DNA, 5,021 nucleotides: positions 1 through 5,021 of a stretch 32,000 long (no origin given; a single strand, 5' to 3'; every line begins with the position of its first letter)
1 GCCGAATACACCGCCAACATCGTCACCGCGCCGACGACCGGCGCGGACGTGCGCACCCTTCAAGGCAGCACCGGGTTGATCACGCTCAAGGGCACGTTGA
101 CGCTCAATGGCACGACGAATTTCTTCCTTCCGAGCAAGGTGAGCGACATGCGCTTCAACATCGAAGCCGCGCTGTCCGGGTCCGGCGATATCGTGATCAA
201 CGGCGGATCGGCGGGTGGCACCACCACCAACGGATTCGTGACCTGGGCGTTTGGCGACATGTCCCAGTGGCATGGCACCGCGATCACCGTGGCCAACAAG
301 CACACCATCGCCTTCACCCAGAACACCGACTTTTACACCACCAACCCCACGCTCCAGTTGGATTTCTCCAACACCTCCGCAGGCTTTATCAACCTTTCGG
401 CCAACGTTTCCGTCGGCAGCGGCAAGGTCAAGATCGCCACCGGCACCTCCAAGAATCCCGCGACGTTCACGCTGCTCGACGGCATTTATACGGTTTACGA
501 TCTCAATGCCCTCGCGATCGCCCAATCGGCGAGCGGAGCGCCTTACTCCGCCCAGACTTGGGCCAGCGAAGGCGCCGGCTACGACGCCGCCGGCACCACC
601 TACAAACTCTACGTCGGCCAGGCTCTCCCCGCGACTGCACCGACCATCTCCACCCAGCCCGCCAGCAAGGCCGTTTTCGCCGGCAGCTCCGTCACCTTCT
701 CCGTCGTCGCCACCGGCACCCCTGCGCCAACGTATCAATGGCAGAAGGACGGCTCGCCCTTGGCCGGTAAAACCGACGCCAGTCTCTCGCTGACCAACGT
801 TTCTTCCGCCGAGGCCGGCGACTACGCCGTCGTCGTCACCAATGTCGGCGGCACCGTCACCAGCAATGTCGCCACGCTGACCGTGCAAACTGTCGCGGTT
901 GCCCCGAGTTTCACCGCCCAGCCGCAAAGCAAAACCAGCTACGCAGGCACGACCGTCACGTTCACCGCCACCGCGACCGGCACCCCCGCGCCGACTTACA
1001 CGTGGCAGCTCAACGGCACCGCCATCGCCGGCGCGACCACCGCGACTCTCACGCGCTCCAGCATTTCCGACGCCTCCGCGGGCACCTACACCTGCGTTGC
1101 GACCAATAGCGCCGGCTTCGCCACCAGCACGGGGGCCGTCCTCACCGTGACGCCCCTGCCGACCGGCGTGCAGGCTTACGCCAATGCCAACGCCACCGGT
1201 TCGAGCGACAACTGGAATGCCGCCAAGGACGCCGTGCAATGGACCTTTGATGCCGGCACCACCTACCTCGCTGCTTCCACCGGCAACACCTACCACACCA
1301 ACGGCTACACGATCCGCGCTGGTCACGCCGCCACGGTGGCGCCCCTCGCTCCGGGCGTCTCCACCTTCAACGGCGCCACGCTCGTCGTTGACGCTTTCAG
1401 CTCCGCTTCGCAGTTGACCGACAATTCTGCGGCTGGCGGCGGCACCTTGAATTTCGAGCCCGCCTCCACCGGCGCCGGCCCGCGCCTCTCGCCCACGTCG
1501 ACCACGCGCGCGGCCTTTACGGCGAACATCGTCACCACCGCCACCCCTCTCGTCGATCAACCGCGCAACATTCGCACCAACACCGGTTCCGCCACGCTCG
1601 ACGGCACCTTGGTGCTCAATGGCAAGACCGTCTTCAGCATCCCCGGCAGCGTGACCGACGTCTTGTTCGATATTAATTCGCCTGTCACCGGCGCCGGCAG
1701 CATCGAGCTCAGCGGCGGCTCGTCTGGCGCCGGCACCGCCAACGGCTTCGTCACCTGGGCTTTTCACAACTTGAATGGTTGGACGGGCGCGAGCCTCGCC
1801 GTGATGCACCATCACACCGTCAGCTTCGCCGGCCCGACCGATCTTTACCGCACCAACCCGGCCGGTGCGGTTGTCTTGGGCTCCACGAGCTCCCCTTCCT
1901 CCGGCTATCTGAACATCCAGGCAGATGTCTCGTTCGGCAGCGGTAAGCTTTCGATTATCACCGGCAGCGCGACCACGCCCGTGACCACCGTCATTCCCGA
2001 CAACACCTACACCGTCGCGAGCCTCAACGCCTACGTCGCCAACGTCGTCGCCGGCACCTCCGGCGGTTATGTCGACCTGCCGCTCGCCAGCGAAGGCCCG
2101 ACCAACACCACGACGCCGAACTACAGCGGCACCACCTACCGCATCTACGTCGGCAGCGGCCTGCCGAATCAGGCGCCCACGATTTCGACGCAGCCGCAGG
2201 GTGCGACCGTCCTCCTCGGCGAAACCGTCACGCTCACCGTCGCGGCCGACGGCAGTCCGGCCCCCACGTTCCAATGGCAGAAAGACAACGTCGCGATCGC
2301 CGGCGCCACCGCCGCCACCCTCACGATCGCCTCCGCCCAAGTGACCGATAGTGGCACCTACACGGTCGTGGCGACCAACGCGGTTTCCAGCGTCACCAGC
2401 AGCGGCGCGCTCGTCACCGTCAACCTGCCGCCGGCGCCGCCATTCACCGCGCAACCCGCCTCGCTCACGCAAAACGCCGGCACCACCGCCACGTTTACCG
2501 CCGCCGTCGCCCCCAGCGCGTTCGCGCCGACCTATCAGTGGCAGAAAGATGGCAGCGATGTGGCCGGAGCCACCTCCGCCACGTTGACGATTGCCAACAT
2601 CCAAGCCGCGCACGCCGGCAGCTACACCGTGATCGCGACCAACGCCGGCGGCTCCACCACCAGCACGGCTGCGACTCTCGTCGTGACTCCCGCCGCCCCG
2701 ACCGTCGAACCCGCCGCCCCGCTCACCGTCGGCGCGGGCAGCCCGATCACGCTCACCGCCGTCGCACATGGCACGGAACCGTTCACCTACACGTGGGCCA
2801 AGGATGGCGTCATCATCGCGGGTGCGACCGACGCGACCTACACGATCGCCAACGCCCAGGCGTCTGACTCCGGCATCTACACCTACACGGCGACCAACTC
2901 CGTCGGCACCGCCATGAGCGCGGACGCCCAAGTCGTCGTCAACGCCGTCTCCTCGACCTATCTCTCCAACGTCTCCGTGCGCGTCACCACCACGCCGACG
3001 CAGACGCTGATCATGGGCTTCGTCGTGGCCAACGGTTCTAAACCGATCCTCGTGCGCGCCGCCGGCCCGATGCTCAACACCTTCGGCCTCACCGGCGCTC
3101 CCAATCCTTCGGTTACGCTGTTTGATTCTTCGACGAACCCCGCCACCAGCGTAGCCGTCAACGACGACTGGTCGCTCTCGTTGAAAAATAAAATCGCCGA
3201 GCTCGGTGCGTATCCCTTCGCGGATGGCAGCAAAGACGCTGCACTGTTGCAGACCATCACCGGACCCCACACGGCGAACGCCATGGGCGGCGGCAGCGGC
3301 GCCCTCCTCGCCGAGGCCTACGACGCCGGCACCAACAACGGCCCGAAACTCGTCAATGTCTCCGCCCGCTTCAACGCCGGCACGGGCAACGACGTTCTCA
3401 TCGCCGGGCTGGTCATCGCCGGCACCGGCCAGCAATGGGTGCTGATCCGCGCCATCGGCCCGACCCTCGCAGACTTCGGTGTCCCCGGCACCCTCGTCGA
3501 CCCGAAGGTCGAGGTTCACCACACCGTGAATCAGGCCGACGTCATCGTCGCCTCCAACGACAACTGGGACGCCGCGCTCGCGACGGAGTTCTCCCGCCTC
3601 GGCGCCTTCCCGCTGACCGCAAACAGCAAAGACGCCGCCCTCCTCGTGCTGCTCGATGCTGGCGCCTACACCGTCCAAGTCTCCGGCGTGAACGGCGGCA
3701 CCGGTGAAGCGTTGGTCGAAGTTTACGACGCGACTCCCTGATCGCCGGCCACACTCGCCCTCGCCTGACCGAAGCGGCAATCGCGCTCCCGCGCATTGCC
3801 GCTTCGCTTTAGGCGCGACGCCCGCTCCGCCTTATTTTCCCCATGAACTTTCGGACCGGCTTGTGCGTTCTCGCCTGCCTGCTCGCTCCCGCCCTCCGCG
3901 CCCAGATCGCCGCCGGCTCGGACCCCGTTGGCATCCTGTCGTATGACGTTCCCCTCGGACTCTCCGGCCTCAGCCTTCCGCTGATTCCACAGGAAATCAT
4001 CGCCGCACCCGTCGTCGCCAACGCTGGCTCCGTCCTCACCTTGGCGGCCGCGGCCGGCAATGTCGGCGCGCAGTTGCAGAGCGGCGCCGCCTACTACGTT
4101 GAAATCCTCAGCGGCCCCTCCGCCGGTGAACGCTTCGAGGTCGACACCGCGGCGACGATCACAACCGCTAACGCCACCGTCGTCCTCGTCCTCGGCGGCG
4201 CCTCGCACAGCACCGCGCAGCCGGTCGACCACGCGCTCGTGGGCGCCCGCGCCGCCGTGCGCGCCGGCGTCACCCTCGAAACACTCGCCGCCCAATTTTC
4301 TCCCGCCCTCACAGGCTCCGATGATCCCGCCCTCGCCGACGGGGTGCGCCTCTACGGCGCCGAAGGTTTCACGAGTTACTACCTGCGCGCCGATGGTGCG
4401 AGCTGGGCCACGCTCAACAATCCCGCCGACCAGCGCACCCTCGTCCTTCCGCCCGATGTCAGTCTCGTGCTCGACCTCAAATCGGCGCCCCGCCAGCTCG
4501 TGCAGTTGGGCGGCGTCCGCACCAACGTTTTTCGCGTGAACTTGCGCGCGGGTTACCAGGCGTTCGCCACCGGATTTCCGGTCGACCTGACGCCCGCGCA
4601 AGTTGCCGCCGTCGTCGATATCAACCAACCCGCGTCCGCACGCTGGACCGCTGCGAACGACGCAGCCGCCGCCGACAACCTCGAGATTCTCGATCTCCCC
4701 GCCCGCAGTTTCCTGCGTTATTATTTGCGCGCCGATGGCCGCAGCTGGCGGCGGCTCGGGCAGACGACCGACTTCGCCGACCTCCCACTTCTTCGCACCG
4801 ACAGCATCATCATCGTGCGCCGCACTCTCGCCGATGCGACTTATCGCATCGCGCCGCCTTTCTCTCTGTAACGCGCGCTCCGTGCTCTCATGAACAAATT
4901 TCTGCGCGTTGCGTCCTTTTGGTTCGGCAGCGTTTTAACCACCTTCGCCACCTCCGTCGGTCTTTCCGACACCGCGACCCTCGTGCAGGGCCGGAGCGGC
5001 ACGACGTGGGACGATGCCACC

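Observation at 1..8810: Ig-like-repeat secreted proteins clustered with a TMTC-like GT-C/TPR glycosyltransferase: a candidate bacterial Ig-fold O-glycosylation module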

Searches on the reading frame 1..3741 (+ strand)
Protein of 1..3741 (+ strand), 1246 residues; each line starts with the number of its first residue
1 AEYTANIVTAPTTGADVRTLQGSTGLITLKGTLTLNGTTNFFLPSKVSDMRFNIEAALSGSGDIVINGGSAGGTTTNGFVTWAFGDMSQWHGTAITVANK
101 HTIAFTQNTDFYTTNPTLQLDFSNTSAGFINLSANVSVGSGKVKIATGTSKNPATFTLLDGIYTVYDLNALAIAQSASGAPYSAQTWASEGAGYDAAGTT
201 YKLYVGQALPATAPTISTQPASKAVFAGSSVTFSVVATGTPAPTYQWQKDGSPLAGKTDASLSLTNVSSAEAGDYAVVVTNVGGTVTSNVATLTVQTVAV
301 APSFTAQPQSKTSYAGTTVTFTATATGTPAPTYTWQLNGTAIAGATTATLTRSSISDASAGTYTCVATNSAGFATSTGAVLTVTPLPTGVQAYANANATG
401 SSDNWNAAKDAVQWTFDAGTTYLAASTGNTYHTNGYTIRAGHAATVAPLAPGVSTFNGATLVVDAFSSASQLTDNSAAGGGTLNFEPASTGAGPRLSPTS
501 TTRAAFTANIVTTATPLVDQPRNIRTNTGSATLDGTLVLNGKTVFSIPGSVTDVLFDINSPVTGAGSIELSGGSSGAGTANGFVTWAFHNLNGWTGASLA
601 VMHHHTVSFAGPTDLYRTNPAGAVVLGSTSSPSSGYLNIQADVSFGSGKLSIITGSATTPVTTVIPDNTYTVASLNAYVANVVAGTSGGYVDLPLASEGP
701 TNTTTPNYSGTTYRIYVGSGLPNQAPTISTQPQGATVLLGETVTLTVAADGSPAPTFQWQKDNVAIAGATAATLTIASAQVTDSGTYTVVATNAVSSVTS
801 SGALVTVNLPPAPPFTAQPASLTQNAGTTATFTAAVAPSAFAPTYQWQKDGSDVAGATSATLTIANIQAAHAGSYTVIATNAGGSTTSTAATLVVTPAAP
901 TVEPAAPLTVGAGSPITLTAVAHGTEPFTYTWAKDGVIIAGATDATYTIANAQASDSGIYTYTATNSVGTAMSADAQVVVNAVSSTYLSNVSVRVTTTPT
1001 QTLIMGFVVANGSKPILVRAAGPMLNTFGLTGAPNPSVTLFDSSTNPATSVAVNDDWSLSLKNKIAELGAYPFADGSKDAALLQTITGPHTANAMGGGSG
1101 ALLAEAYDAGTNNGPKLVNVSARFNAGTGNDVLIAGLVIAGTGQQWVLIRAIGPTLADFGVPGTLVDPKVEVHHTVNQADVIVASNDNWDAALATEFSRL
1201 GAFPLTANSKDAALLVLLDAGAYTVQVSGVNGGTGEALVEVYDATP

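Call 3: search_protein_families(library=pfam, proteins=[window:1-3741:+], max_evalue=0.01)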
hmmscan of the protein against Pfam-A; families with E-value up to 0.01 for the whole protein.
window:1-3741:+ (1246 aa): 10 families
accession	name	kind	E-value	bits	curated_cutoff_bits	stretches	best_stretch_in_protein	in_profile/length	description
PF13927.12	Ig_3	-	2.6e-65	217.3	30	5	726-793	2-78/78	Immunoglobulin domain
PF07679.22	I-set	-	3.4e-59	197.3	23.7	5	726-801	1-85/90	Immunoglobulin I-set domain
PF13895.12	Ig_2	-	1.8e-43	147.1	27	5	305-376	5-72/79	Immunoglobulin domain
PF00047.31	ig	-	4.8e-30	104.1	21.8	4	312-376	4-79/81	Immunoglobulin domain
PF07686.23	V-set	-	8.8e-14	52.1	26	0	769-807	70-108/109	Immunoglobulin V-set domain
PF16681.11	Ig_5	-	1.5e-13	51.4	27.3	0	312-371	3-61/82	Ig-like domain on T-cell surface glycoprotein CD3 epsilon chain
PF16680.11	Ig_4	-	6.2e-05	23.9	30.1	0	331-367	13-49/71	T-cell surface glycoprotein CD3 delta chain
PF08205.18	C2-set_2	-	8.8e-05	22.9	21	0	742-792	16-62/89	CD80-like C2-set immunoglobulin domain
PF11465.14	Receptor_2B4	-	0.00051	20.7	21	0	945-980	71-106/108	Natural killer cell receptor 2B4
PF20418.3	Herpes_gE_N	-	0.0016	18.7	24.5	0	853-896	83-127/129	Alphaherpesvirus glycoprotein E N-terminal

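Call 4: search_protein_families(library=ncbifam, proteins=[window:1-3741:+], max_evalue=0.01)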
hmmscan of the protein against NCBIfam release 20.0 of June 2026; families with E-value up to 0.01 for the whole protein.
window:1-3741:+ (1246 aa): 0 families

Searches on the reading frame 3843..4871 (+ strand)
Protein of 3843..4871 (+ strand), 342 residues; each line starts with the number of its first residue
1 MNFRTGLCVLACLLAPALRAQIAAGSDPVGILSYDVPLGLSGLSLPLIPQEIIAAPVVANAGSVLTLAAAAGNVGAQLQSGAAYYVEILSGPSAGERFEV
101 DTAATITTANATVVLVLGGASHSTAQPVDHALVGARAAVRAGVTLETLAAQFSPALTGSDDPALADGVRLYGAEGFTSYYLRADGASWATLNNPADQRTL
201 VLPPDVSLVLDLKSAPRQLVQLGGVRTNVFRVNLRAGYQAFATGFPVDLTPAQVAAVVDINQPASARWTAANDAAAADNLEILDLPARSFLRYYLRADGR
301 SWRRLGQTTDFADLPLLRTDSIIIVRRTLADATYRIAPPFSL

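Call 3: search_protein_families(library=pfam, proteins=[window:3843-4871:+], max_evalue=0.01)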
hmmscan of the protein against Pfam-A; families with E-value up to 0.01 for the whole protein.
window:3843-4871:+ (342 aa): 0 families

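Call 4: search_protein_families(library=ncbifam, proteins=[window:3843-4871:+], max_evalue=0.01)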
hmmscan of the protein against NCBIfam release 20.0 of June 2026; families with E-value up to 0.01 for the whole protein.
window:3843-4871:+ (342 aa): 0 families

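Call 39: find_homologous_proteins(query=window:3843-4871:+, max_evalue=0.001)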
Query window:3843-4871:+ (342 aa): 17 proteins with E <= 0.001 among 8000 candidates.
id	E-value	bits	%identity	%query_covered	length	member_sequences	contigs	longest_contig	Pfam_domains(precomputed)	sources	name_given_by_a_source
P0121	1.9e-206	703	97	100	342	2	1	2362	-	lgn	-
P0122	8.6e-136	471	67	100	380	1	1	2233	-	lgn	-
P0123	3.3e-113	397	58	100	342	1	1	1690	-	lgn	-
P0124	6.4e-111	389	61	92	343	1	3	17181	-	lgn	-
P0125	1.4e-107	378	59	92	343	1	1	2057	-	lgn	-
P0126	1.4e-105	372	59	92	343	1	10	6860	-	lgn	-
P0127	7.0e-104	366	53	98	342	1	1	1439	-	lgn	-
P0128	1.9e-93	332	49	100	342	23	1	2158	-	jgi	jgi:hypothetical protein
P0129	3.9e-89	318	50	91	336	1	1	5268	-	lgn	-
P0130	1.5e-82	296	50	88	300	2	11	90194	-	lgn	-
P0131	3.1e-80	288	49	94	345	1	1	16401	-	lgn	-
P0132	1.5e-75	273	43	94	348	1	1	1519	-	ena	-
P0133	2.0e-70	256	44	98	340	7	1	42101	-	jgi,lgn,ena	jgi:hypothetical protein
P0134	1.2e-65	240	45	87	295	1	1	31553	-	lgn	-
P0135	3.4e-65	239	40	96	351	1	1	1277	-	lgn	-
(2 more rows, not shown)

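Call 40: find_encoding_contigs(protein=P0130, flank=10000, max_places=2)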
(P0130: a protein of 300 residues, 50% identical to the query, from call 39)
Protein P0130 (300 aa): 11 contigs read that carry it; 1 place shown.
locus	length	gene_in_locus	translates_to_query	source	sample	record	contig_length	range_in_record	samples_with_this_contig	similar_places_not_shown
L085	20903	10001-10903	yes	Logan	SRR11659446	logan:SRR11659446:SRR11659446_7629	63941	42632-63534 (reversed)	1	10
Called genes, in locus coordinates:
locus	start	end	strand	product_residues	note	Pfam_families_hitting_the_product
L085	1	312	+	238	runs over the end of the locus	?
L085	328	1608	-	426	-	PF07690:MFS_1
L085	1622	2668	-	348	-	PF13964:Beta-prop_Calicin (faint), PF13415:Beta-prop_FBX42 (faint), PF24981:Beta-prop_ATRN-LZTR1 (faint), PF24996:NANM, PF01344:Kelch_1 (faint), PF07646:Kelch_2 (faint), PF24681:Kelch_KLHDC2_KLHL20_DRC7, PF24996:NANM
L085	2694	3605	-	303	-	PF00701:DHDPS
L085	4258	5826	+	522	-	PF00474:SSF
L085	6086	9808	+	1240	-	PF07679:I-set, PF13927:Ig_3, PF07679:I-set, PF13927:Ig_3, PF07679:I-set, PF13927:Ig_3, PF07679:I-set, PF13927:Ig_3, +16 more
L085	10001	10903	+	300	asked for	-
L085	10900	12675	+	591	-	PF00801:PKD (faint), PF07679:I-set (weak), PF13927:Ig_3, PF07679:I-set, PF13895:Ig_2, PF13927:Ig_3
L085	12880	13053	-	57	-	-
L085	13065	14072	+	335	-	-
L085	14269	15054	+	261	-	PF13385:Laminin_G_3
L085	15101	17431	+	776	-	PF07715:Plug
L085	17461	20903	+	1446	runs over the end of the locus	PF02415:Chlam_PMP (faint), PF12951:PATR (weak)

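Call 41: find_encoding_contigs(protein=P0133, flank=10000, max_places=2)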
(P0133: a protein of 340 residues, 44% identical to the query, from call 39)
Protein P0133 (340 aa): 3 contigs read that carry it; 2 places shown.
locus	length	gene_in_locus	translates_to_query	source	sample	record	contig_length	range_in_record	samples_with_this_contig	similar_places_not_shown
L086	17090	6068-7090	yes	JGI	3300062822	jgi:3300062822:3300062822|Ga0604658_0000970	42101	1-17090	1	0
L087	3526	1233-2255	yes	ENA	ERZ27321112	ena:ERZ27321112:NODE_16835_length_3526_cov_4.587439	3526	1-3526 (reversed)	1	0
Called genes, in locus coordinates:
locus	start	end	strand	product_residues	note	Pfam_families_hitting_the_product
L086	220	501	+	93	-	-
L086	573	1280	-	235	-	-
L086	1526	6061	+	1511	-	PF18370:RGI_lyase, PF01839:FG-GAP (faint), PF21348:RGL11_C, PF12951:PATR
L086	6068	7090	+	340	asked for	-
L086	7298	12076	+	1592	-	PF19077:Big_13, PF12951:PATR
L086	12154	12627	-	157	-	PF01510:Amidase_2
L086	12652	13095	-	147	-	-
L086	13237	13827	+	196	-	PF01625:PMSR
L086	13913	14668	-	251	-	-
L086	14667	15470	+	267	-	PF01430:HSP33 (weak)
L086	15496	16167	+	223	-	PF04973:NMN_transporter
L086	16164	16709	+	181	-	PF13521:AAA_28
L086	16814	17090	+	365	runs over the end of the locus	PF00578:AhpC-TSA, PF08534:Redoxin (weak)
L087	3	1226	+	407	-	?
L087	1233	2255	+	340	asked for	-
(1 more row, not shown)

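Call 42: find_encoding_contigs(protein=P0134, flank=10000, max_places=2)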
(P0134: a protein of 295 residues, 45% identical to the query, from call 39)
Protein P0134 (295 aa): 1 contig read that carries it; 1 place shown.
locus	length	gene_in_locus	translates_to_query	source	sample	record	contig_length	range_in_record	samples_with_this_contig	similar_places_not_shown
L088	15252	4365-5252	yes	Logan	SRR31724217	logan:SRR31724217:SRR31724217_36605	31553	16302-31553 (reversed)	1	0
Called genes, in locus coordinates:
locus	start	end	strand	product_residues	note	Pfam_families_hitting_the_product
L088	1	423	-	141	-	?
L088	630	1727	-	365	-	PF05118:Asp_Arg_Hydrox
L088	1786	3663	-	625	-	PF00515:TPR_1 (weak), PF07719:TPR_2 (weak), PF13424:TPR_12, PF13414:TPR_11, PF13432:TPR_16, PF13432:TPR_16, PF13432:TPR_16, PF13424:TPR_12, +19 more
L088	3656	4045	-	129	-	-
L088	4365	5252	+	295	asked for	-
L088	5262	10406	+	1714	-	PF18370:RGI_lyase, PF21348:RGL11_C, PF19077:Big_13, PF17936:Big_6 (weak), PF19077:Big_13, PF12951:PATR (weak)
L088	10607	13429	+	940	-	PF07995:GSDH, PF07679:I-set (weak), PF13895:Ig_2 (weak), PF13927:Ig_3, PF03422:CBM_6, PF22704:CBM13-like (weak), PF03422:CBM_6, PF18099:CBM_35_2 (weak), +2 more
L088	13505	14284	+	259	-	PF06283:ThuA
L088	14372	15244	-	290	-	PF04294:VanW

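Call 43: find_encoding_contigs(protein=P0131, flank=10000, max_places=2)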
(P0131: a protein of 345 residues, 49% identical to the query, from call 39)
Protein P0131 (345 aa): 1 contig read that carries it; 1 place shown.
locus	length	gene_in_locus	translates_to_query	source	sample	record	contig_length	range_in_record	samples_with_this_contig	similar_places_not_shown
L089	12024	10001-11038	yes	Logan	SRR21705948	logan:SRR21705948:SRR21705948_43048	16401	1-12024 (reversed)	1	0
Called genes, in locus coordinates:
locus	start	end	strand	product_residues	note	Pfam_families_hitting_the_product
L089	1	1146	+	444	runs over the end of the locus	PF07484:Collar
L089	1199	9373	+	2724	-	-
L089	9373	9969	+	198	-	-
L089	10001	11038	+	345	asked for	-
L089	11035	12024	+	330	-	?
